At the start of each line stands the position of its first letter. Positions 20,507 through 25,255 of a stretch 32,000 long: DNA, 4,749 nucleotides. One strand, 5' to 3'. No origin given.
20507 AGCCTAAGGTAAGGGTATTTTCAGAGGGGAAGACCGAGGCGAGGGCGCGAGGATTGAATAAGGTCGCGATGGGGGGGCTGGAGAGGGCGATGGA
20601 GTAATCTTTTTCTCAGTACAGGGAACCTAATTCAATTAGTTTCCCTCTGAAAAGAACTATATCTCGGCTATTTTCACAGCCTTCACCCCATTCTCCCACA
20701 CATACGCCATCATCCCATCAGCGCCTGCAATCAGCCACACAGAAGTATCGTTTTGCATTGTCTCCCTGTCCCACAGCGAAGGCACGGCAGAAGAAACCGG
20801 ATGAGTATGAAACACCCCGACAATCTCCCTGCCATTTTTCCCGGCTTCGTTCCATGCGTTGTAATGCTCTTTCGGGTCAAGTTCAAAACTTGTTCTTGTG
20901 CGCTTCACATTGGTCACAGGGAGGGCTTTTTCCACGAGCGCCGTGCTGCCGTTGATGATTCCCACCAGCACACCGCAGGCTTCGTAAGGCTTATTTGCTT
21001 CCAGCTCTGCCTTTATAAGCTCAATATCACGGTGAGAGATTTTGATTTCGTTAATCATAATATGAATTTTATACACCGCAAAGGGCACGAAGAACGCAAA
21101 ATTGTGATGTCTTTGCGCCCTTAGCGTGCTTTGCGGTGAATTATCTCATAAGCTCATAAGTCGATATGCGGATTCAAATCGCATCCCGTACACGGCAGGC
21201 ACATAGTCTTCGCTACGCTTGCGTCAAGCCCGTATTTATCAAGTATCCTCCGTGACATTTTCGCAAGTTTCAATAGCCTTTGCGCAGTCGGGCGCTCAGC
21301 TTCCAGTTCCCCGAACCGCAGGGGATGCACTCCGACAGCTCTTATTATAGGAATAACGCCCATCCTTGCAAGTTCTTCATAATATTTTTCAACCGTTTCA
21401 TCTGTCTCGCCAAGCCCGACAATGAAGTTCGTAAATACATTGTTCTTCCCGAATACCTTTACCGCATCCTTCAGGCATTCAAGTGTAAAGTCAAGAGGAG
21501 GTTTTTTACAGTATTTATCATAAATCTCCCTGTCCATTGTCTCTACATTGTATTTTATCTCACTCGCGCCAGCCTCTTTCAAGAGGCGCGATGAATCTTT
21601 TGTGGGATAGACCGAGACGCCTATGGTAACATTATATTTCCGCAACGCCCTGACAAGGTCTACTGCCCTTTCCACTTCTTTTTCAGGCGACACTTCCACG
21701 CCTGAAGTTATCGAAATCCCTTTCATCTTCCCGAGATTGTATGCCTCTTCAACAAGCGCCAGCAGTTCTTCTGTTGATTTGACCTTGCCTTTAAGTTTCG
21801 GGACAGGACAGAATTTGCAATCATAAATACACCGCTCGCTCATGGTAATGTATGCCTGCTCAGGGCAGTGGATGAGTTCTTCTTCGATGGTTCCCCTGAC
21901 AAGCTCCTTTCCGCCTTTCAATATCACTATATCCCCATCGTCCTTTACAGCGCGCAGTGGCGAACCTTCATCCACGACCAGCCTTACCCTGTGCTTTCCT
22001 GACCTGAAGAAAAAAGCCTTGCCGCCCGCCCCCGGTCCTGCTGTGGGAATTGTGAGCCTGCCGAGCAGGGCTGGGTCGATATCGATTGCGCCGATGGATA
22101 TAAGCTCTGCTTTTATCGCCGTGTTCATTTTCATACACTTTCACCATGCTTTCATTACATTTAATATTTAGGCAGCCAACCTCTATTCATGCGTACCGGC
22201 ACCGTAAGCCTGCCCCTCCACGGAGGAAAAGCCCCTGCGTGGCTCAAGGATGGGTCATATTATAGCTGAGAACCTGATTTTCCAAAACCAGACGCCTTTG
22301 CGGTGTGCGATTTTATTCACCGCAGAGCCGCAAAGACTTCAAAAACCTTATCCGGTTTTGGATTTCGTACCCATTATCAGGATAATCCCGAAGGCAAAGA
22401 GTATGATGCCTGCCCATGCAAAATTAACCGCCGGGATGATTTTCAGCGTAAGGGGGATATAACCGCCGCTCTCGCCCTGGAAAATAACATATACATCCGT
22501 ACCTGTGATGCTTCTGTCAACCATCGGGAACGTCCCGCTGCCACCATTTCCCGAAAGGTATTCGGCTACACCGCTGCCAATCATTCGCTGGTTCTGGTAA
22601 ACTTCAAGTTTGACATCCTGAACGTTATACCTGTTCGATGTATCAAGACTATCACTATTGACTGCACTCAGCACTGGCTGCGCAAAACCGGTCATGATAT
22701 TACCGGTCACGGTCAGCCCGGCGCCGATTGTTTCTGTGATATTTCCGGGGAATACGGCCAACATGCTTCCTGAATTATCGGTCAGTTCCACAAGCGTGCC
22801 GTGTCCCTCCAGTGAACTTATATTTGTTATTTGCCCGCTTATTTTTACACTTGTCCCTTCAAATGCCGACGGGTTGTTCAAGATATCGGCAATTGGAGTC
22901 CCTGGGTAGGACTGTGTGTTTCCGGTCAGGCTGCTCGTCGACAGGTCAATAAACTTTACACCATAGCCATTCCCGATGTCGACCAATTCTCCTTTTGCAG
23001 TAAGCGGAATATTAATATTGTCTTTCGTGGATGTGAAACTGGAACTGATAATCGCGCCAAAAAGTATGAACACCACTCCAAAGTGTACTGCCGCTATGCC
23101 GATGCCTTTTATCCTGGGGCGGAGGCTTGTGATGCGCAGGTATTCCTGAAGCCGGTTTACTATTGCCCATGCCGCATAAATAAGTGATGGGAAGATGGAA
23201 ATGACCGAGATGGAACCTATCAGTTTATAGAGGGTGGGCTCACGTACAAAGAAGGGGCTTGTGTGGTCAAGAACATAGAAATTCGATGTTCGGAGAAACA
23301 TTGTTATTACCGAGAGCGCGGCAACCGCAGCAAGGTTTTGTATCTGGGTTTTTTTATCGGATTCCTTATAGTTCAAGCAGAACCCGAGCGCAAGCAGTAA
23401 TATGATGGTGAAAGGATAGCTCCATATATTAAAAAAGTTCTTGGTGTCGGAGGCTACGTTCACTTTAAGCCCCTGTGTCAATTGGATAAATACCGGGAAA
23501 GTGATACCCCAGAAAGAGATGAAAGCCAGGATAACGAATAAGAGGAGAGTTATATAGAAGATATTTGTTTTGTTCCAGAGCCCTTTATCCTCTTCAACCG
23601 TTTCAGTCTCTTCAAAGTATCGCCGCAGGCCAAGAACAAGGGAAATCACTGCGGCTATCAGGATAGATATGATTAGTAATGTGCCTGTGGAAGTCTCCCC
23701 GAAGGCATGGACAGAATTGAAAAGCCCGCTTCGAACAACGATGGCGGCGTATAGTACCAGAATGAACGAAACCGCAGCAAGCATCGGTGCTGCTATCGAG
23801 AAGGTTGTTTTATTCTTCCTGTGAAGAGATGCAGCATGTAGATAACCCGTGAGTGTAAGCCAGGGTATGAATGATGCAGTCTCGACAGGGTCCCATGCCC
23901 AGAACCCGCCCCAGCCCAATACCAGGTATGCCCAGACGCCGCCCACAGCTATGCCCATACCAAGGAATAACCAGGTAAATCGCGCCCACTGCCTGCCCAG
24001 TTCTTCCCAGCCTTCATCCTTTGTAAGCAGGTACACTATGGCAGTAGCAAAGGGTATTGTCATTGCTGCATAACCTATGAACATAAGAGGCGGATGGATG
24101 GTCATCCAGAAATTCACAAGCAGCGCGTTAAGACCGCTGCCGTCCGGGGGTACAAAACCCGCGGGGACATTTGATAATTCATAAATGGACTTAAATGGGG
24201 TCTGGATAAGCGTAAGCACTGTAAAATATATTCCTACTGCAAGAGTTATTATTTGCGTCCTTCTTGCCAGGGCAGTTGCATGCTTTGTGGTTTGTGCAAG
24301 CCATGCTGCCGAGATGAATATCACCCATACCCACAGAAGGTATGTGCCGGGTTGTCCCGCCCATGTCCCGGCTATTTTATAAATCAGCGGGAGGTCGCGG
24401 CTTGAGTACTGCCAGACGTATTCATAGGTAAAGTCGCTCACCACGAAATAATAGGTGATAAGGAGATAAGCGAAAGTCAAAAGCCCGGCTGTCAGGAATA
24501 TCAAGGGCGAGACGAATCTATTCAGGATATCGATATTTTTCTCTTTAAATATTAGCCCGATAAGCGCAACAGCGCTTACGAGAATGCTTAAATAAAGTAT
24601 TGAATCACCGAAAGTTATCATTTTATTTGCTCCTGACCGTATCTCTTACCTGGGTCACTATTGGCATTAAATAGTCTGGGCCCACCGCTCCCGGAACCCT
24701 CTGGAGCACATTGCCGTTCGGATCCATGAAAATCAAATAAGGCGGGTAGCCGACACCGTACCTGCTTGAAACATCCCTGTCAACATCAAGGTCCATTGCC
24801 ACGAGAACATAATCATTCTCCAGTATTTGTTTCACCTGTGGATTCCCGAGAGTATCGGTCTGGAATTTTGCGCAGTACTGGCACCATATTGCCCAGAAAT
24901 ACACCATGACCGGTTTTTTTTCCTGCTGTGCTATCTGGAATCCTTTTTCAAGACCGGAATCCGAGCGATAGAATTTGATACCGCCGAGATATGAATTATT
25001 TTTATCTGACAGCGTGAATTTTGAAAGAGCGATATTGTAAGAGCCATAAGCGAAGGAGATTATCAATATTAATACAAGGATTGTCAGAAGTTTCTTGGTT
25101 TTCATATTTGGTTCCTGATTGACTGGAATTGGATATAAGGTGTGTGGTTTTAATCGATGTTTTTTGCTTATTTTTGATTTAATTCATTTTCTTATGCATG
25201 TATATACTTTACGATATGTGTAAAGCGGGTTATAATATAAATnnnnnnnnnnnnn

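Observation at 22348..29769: Extracytoplasmic thiol-redox / cytochrome-maturation island coupling CcdA to a NapH/CcoG-like Fe-S membrane protein and a PCYCGC-domain protein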

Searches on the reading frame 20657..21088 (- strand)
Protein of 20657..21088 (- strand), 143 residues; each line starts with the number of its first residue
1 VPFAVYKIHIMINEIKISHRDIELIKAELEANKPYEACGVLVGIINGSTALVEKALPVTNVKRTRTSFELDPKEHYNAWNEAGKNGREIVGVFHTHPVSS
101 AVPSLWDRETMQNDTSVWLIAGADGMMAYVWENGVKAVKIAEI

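Call 82: search_protein_families(library=pfam, proteins=[window:20657-21088:-], max_evalue=0.01)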
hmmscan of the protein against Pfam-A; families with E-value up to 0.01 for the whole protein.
window:20657-21088:- (143 aa): 2 families
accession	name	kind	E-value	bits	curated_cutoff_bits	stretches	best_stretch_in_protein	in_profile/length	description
PF14464.11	Prok-JAB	-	5.8e-17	62.1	25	1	25-126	8-108/114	Prokaryotic homologs of the JAB domain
PF01398.27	JAB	-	0.0028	17.9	22.5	1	33-110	26-107/117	JAB1/Mov34/MPN/PAD-1 ubiquitin protease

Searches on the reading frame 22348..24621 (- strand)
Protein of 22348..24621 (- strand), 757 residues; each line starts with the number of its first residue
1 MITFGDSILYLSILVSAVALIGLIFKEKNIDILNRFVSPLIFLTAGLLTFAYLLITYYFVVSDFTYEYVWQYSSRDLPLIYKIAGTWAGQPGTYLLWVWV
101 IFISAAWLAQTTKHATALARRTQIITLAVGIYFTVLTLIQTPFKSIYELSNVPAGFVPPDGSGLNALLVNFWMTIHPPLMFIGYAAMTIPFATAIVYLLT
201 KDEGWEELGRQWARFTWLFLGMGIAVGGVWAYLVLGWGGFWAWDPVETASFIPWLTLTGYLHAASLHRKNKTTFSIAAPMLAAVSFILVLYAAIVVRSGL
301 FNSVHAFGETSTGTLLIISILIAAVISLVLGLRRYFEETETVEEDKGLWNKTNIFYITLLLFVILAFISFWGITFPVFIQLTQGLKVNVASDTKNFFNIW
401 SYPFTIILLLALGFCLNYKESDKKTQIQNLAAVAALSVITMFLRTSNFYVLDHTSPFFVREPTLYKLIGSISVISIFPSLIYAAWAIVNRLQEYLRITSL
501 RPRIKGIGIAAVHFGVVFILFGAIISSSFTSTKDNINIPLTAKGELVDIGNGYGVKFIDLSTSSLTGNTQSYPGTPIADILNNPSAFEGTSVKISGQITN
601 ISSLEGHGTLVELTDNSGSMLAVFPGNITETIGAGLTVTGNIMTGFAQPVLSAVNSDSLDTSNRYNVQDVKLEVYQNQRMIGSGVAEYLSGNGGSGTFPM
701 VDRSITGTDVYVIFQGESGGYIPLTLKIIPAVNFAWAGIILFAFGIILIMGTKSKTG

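Call 3: search_protein_families(library=pfam, proteins=[window:22348-24621:-], max_evalue=0.01)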
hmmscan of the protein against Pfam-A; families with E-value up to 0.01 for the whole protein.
window:22348-24621:- (757 aa): 1 family
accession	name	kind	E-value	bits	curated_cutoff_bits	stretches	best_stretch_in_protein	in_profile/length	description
PF01578.25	Cytochrom_C_asm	-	1.4e-29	103.7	29.9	1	92-298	6-206/212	Cytochrome C assembly protein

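Call 4: search_protein_families(library=ncbifam, proteins=[window:22348-24621:-], max_evalue=0.01)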
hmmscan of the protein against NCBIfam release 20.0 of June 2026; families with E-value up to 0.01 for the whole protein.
window:22348-24621:- (757 aa): 4 families
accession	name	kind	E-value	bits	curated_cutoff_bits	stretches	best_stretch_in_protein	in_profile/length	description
TIGR00353.1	nrfE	subfamily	1e-68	232.7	569.05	1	51-562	1-479/578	heme lyase CcmF/NrfE family subunit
TIGR03145.1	cyt_nit_nrfE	subfamily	2.2e-67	228.2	927.3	1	11-533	16-513/631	heme lyase NrfEFG subunit NrfE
NF007691.0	PRK10369.1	subfamily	3.4e-49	168.1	394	1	20-440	24-408/573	heme lyase NrfEFG subunit NrfE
TIGR03144.1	cytochr_II_ccsB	equivalog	6.3e-12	45.8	187.6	1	208-296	159-241/252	c-type cytochrome biogenesis protein CcsB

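Call 69: search_solved_structures(query=window:22348-24621:-, max_evalue=0.001, show_alignments=1)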
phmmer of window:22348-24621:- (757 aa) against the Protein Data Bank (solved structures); distinct sequences matched with E-value up to 0.001: 1.
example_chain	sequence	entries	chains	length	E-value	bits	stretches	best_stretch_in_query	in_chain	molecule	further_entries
6zmq_A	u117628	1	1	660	1.1e-41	146.2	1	39-443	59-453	Cytochrome C-type biogenesis protein ccmF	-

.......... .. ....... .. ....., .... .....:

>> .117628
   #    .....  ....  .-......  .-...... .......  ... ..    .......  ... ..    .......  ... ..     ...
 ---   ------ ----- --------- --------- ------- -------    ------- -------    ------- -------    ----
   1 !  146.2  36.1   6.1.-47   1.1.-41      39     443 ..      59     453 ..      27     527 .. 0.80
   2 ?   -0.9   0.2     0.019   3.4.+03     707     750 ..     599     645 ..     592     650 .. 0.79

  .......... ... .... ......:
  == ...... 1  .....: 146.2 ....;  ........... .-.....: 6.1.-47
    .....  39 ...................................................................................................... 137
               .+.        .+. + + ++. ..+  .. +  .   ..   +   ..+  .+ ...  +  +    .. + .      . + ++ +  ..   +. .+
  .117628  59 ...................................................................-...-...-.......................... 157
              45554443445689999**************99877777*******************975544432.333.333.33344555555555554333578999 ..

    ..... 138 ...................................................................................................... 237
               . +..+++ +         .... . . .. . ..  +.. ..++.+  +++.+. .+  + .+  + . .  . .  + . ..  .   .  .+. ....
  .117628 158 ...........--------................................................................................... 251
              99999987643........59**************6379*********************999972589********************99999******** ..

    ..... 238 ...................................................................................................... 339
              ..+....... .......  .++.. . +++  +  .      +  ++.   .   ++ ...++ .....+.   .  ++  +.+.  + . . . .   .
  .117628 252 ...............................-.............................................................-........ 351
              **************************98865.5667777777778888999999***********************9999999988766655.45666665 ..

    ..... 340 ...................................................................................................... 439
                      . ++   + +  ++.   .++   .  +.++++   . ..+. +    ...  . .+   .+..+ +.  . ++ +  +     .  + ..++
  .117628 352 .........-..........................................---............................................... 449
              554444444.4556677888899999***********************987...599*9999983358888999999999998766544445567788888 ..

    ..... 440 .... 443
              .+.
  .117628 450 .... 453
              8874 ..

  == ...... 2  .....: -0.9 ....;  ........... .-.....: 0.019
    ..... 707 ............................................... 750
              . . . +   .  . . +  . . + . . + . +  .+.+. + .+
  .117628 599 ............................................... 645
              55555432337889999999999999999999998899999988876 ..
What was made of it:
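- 22348..24621 (-): Divergent CcmF/NrfE-family haem lyase (757 aa), with about 12 TM helices and a roughly 200-aa extracytoplasmic domain before the last TM. Residues 39-443 align to T. thermophilus CcmF 6ZMQ (E 1e-41) with the WWD motif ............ (call 69).
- On CcmF/NrfE haem lyase (PF01578; TIGR00353): Aligns to 6ZMQ CcmF at E 1e-41 with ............, IHPP, YLHAA and SVHAF (call 69).
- CcmF homology to 6ZMQ with the WWD motif: call 69.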

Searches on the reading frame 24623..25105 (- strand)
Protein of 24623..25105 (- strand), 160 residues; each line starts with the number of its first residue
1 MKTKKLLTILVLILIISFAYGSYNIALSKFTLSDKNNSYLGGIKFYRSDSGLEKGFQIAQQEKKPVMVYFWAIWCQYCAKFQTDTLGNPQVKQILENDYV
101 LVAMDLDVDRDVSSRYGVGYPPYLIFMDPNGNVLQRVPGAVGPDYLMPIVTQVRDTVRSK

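Call 3: search_protein_families(library=pfam, proteins=[window:24623-25105:-], max_evalue=0.01)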
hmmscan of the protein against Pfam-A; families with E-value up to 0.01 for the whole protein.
window:24623-25105:- (160 aa): 6 families
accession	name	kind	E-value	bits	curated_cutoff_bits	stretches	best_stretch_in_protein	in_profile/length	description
PF13098.12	Thioredoxin_2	-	2.6e-16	60.3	27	1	59-146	1-100/104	Thioredoxin-like domain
PF13899.12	Thioredoxin_7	-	4.2e-15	56.1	27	1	51-129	5-83/83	Thioredoxin-like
PF00085.26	Thioredoxin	-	1.9e-09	37.9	23.5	1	59-144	14-95/103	Thioredoxin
PF03190.21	Thioredox_DsbH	-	1.3e-06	28.9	27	1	53-116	27-90/163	Protein of unknown function, DUF255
PF13905.12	Thioredoxin_8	-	2e-05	25.2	27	1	64-110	2-47/94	Thioredoxin-like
PF00578.27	AhpC-TSA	-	4.7e-05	23.8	26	0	56-80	18-43/124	AhpC/TSA family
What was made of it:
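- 24623..25105 (-): TrxB: membrane-anchored thioredoxin (160 aa) with an invariant WCQYC motif, 1 nt from ccmF; probable CcmG-like role. Thioredoxin_2 and Thioredoxin_7 hits (call 3).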

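Call 4: search_protein_families(library=ncbifam, proteins=[window:24623-25105:-], max_evalue=0.01)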
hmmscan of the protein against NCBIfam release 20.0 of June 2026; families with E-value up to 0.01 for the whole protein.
window:24623-25105:- (160 aa): 13 families
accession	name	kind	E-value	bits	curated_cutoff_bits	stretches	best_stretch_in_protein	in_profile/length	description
NF001419.0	PRK00293.1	subfamily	1.2e-10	40.7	330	1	7-151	422-570/574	protein-disulfide reductase DsbD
TIGR01068.1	thioredoxin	equivalog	3.2e-09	36.9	96.8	1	58-151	9-98/101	thioredoxin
NF045694.1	seleno_TsoB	exception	3.9e-09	35.1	805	1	56-134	467-550/572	rhodanese/DsbD fusion-like selenoprotein TsoB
NF002854.0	PRK03147.1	subfamily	1.2e-08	35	170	1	2-80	3-79/176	thiol-disulfide oxidoreductase ResA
NF008229.0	PRK10996.1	equivalog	1.9e-07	30.9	125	1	57-141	46-126/141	thioredoxin TrxC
NF041199.1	trx7_PDZ_seleno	equivalog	1.7e-06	27.2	300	1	51-136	6-93/390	Trx7/PDZ domain-containing (seleno)protein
NF043050.1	DisulfRedDsbH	equivalog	2.3e-06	27.8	190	1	31-137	31-145/166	disulfide reductase DsbH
TIGR01126.1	pdi_dom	equivalog_domain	5e-06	26.7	107.2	1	58-129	9-80/105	protein disulfide-isomerase domain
NF041383.1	Trx_VPGUxxT_two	exception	0.00017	21.4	275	1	41-104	3-64/287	VPGUxxT family thioredoxin-like (seleno)protein, type 2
TIGR01130.1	ER_PDI_fam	subfamily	0.00055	19.6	344.25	1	56-128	11-84/476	protein disulfide-isomerase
TIGR00385.1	dsbE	subfamily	0.0008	19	123.15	1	61-133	61-129/173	DsbE family thiol:disulfide interchange protein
NF010625.0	PRK14018.1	equivalog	0.0044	15.6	522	1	54-138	47-136/521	bifunctional peptide-methionine (S)-S-oxide reductase MsrA/peptide-methionine (R)-S-oxide reductase MsrB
NF041382.1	Trx_VPGUxxT_one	exception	0.0046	16.3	350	1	12-102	4-88/349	VPGUxxT family thioredoxin-like (seleno)protein, type 1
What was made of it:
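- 24623..25105 (-): Matches the DsbD gamma region at 40.7 bits; the DsbE/CcmG model scores only 19 bits against a cutoff of 123 (call 4).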
